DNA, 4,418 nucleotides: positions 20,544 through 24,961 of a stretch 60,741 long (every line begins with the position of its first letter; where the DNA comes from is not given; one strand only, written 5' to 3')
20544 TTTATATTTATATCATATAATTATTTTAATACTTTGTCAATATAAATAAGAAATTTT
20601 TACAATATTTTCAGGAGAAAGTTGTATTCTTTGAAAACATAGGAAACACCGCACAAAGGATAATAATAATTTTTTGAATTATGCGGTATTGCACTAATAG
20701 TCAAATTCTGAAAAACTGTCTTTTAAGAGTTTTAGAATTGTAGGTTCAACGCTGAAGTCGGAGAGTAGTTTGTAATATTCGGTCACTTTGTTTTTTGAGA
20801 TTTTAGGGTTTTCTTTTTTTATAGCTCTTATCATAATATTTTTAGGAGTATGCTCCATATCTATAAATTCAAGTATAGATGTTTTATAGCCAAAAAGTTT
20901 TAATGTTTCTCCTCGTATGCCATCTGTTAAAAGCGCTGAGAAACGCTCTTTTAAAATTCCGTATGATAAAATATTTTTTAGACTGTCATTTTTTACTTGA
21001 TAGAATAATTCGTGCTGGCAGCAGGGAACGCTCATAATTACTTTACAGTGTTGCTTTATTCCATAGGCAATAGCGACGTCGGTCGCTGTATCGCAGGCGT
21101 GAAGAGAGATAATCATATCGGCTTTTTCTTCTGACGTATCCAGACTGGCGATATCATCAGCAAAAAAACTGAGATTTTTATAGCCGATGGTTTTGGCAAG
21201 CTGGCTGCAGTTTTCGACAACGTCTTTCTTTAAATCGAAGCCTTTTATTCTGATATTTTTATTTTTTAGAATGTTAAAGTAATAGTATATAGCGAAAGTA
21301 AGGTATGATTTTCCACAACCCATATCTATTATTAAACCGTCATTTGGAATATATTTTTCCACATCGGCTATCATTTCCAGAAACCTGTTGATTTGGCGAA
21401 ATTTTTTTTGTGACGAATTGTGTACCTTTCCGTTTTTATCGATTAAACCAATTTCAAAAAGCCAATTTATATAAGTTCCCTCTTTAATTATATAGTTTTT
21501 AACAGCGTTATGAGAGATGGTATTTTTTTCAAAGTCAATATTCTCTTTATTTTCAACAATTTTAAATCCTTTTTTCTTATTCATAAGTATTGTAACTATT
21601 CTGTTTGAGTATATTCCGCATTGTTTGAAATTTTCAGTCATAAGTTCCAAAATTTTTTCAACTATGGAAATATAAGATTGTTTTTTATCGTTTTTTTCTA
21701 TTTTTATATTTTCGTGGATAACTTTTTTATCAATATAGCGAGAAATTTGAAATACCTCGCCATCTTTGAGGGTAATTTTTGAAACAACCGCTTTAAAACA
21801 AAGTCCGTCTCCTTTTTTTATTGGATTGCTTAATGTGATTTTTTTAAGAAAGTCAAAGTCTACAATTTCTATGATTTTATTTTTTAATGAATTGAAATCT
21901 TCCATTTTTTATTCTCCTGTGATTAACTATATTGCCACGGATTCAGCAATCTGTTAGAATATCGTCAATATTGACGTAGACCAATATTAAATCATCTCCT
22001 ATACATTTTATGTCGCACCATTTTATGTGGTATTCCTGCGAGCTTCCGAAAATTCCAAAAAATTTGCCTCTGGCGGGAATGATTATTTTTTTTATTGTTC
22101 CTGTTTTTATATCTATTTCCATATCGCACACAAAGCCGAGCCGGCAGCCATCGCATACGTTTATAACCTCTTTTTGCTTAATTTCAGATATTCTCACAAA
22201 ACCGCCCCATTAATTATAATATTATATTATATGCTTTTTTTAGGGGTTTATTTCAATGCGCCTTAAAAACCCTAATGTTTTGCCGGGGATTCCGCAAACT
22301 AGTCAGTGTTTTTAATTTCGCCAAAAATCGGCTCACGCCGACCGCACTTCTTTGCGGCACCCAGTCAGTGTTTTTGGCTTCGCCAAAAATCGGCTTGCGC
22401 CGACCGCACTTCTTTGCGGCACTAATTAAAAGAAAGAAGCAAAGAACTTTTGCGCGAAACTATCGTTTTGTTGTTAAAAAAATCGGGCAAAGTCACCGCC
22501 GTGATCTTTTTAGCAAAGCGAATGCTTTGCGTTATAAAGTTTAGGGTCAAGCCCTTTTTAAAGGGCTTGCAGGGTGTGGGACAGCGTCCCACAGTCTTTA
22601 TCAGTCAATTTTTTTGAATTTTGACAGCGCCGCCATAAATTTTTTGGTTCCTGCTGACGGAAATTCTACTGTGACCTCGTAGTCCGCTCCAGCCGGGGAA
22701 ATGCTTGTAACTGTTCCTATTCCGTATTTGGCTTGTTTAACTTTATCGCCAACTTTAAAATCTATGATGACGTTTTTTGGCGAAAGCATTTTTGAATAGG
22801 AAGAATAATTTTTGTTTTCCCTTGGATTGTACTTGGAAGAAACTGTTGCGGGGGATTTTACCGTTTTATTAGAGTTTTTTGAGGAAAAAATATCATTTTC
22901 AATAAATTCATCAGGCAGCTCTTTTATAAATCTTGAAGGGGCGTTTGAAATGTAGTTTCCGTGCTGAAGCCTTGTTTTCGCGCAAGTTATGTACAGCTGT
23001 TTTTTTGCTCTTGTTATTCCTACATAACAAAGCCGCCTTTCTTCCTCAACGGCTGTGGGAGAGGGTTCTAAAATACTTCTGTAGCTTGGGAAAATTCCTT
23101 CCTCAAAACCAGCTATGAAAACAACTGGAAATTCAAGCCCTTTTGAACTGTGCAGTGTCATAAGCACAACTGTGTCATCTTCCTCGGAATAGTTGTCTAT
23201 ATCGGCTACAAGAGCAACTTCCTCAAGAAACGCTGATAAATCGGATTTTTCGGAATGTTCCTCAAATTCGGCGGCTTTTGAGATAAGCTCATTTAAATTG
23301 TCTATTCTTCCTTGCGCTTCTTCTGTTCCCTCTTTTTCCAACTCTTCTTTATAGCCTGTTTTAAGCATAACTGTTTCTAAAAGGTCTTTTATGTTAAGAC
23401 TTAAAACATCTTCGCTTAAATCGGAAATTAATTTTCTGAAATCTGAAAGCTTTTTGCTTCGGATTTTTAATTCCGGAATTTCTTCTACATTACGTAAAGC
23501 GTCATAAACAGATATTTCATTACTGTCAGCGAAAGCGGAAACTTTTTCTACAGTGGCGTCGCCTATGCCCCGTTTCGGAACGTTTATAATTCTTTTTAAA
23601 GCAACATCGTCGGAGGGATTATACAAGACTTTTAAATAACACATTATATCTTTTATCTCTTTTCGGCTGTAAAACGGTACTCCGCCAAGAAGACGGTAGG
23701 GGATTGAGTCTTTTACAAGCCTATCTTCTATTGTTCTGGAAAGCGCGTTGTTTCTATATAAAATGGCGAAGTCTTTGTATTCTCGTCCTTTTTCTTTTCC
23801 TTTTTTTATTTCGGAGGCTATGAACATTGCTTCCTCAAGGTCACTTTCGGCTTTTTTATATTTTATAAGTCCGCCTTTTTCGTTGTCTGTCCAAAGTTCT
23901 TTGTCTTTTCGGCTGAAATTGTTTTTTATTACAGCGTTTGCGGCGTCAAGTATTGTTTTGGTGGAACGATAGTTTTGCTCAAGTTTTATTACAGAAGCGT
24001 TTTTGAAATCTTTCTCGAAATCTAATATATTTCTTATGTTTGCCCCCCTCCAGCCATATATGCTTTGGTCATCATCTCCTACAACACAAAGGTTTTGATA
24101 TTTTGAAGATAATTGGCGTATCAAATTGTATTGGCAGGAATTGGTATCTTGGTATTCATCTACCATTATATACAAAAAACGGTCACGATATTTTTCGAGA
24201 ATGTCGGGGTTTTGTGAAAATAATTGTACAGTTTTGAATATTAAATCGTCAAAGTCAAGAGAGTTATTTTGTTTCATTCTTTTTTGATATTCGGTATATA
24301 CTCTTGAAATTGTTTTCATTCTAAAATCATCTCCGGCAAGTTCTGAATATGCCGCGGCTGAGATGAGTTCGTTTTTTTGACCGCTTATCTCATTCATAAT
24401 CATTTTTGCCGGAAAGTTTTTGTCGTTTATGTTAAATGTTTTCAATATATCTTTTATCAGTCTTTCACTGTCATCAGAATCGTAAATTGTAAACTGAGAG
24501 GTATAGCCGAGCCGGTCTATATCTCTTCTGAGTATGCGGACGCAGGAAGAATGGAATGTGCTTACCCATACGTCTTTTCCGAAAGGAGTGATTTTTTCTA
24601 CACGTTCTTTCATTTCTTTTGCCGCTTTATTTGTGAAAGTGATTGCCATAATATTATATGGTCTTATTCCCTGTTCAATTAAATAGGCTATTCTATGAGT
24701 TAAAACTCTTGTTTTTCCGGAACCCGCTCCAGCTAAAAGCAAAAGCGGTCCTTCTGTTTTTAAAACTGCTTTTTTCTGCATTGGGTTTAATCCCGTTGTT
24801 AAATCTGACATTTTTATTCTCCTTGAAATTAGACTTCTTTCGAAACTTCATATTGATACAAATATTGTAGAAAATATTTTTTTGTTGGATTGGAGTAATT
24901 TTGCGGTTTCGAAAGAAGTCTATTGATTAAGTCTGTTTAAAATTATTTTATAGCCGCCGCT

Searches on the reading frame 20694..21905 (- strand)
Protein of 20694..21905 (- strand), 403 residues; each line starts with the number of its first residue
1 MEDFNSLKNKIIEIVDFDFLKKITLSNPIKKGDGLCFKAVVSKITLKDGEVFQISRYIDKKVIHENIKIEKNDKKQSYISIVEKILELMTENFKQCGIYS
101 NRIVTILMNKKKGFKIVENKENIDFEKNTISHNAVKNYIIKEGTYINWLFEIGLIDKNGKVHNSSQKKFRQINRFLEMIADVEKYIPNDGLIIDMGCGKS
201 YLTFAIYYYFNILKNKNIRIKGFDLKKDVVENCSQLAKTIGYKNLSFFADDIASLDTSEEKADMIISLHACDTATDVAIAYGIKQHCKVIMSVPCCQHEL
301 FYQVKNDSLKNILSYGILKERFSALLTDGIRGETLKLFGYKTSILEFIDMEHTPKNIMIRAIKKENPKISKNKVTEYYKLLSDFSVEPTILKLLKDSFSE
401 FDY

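Call 69: search_protein_families(library=pfam, proteins=[window:20694-21905:-], max_evalue=0.00001)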
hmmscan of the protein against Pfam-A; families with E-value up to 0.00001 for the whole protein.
window:20694-21905:- (403 aa): 3 families
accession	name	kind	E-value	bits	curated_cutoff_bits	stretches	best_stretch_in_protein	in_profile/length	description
PF13679.12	Methyltransf_32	-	1.7e-38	132.3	27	1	167-300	1-140/143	Methyltransferase domain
PF13847.12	Methyltransf_31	-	1.8e-14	54.1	27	1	192-311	7-129/145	Methyltransferase domain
PF13649.12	Methyltransf_25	-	5e-07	30.8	27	1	192-273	1-76/97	Methyltransferase domain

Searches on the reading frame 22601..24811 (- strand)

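Call 69: search_protein_families(library=pfam, proteins=[window:22601-24811:-], max_evalue=0.00001)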
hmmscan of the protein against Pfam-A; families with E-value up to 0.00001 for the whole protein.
window:22601-24811:- (736 aa): 7 families
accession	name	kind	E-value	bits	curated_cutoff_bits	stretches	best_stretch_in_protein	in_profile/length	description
PF00580.27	UvrD-helicase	-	3.8e-97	325.6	23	1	8-270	1-271/271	UvrD/REP helicase N-terminal domain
PF13361.12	UvrD_C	-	1.9e-83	281.2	25.6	1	275-612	1-349/350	UvrD-like helicase C-terminal domain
PF13245.12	AAA_19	-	1.9e-25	90.1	25.1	1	12-253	1-132/134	AAA domain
PF13538.12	UvrD_C_2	-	2.2e-10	40.7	27.4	0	588-608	31-51/52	UvrD-like helicase C-terminal domain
PF21196.3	PcrA_UvrD_tudor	-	3.3e-10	40.1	23.9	1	687-729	1-43/48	PcrA/UvrD tudor domain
PF01443.25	Viral_helicase1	-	8.7e-07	29.4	21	0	550-609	179-227/228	Viral superfamily 1 RNA helicase core domain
PF13604.12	AAA_30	-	1.9e-06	28.2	27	0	8-71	2-66/191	AAA domain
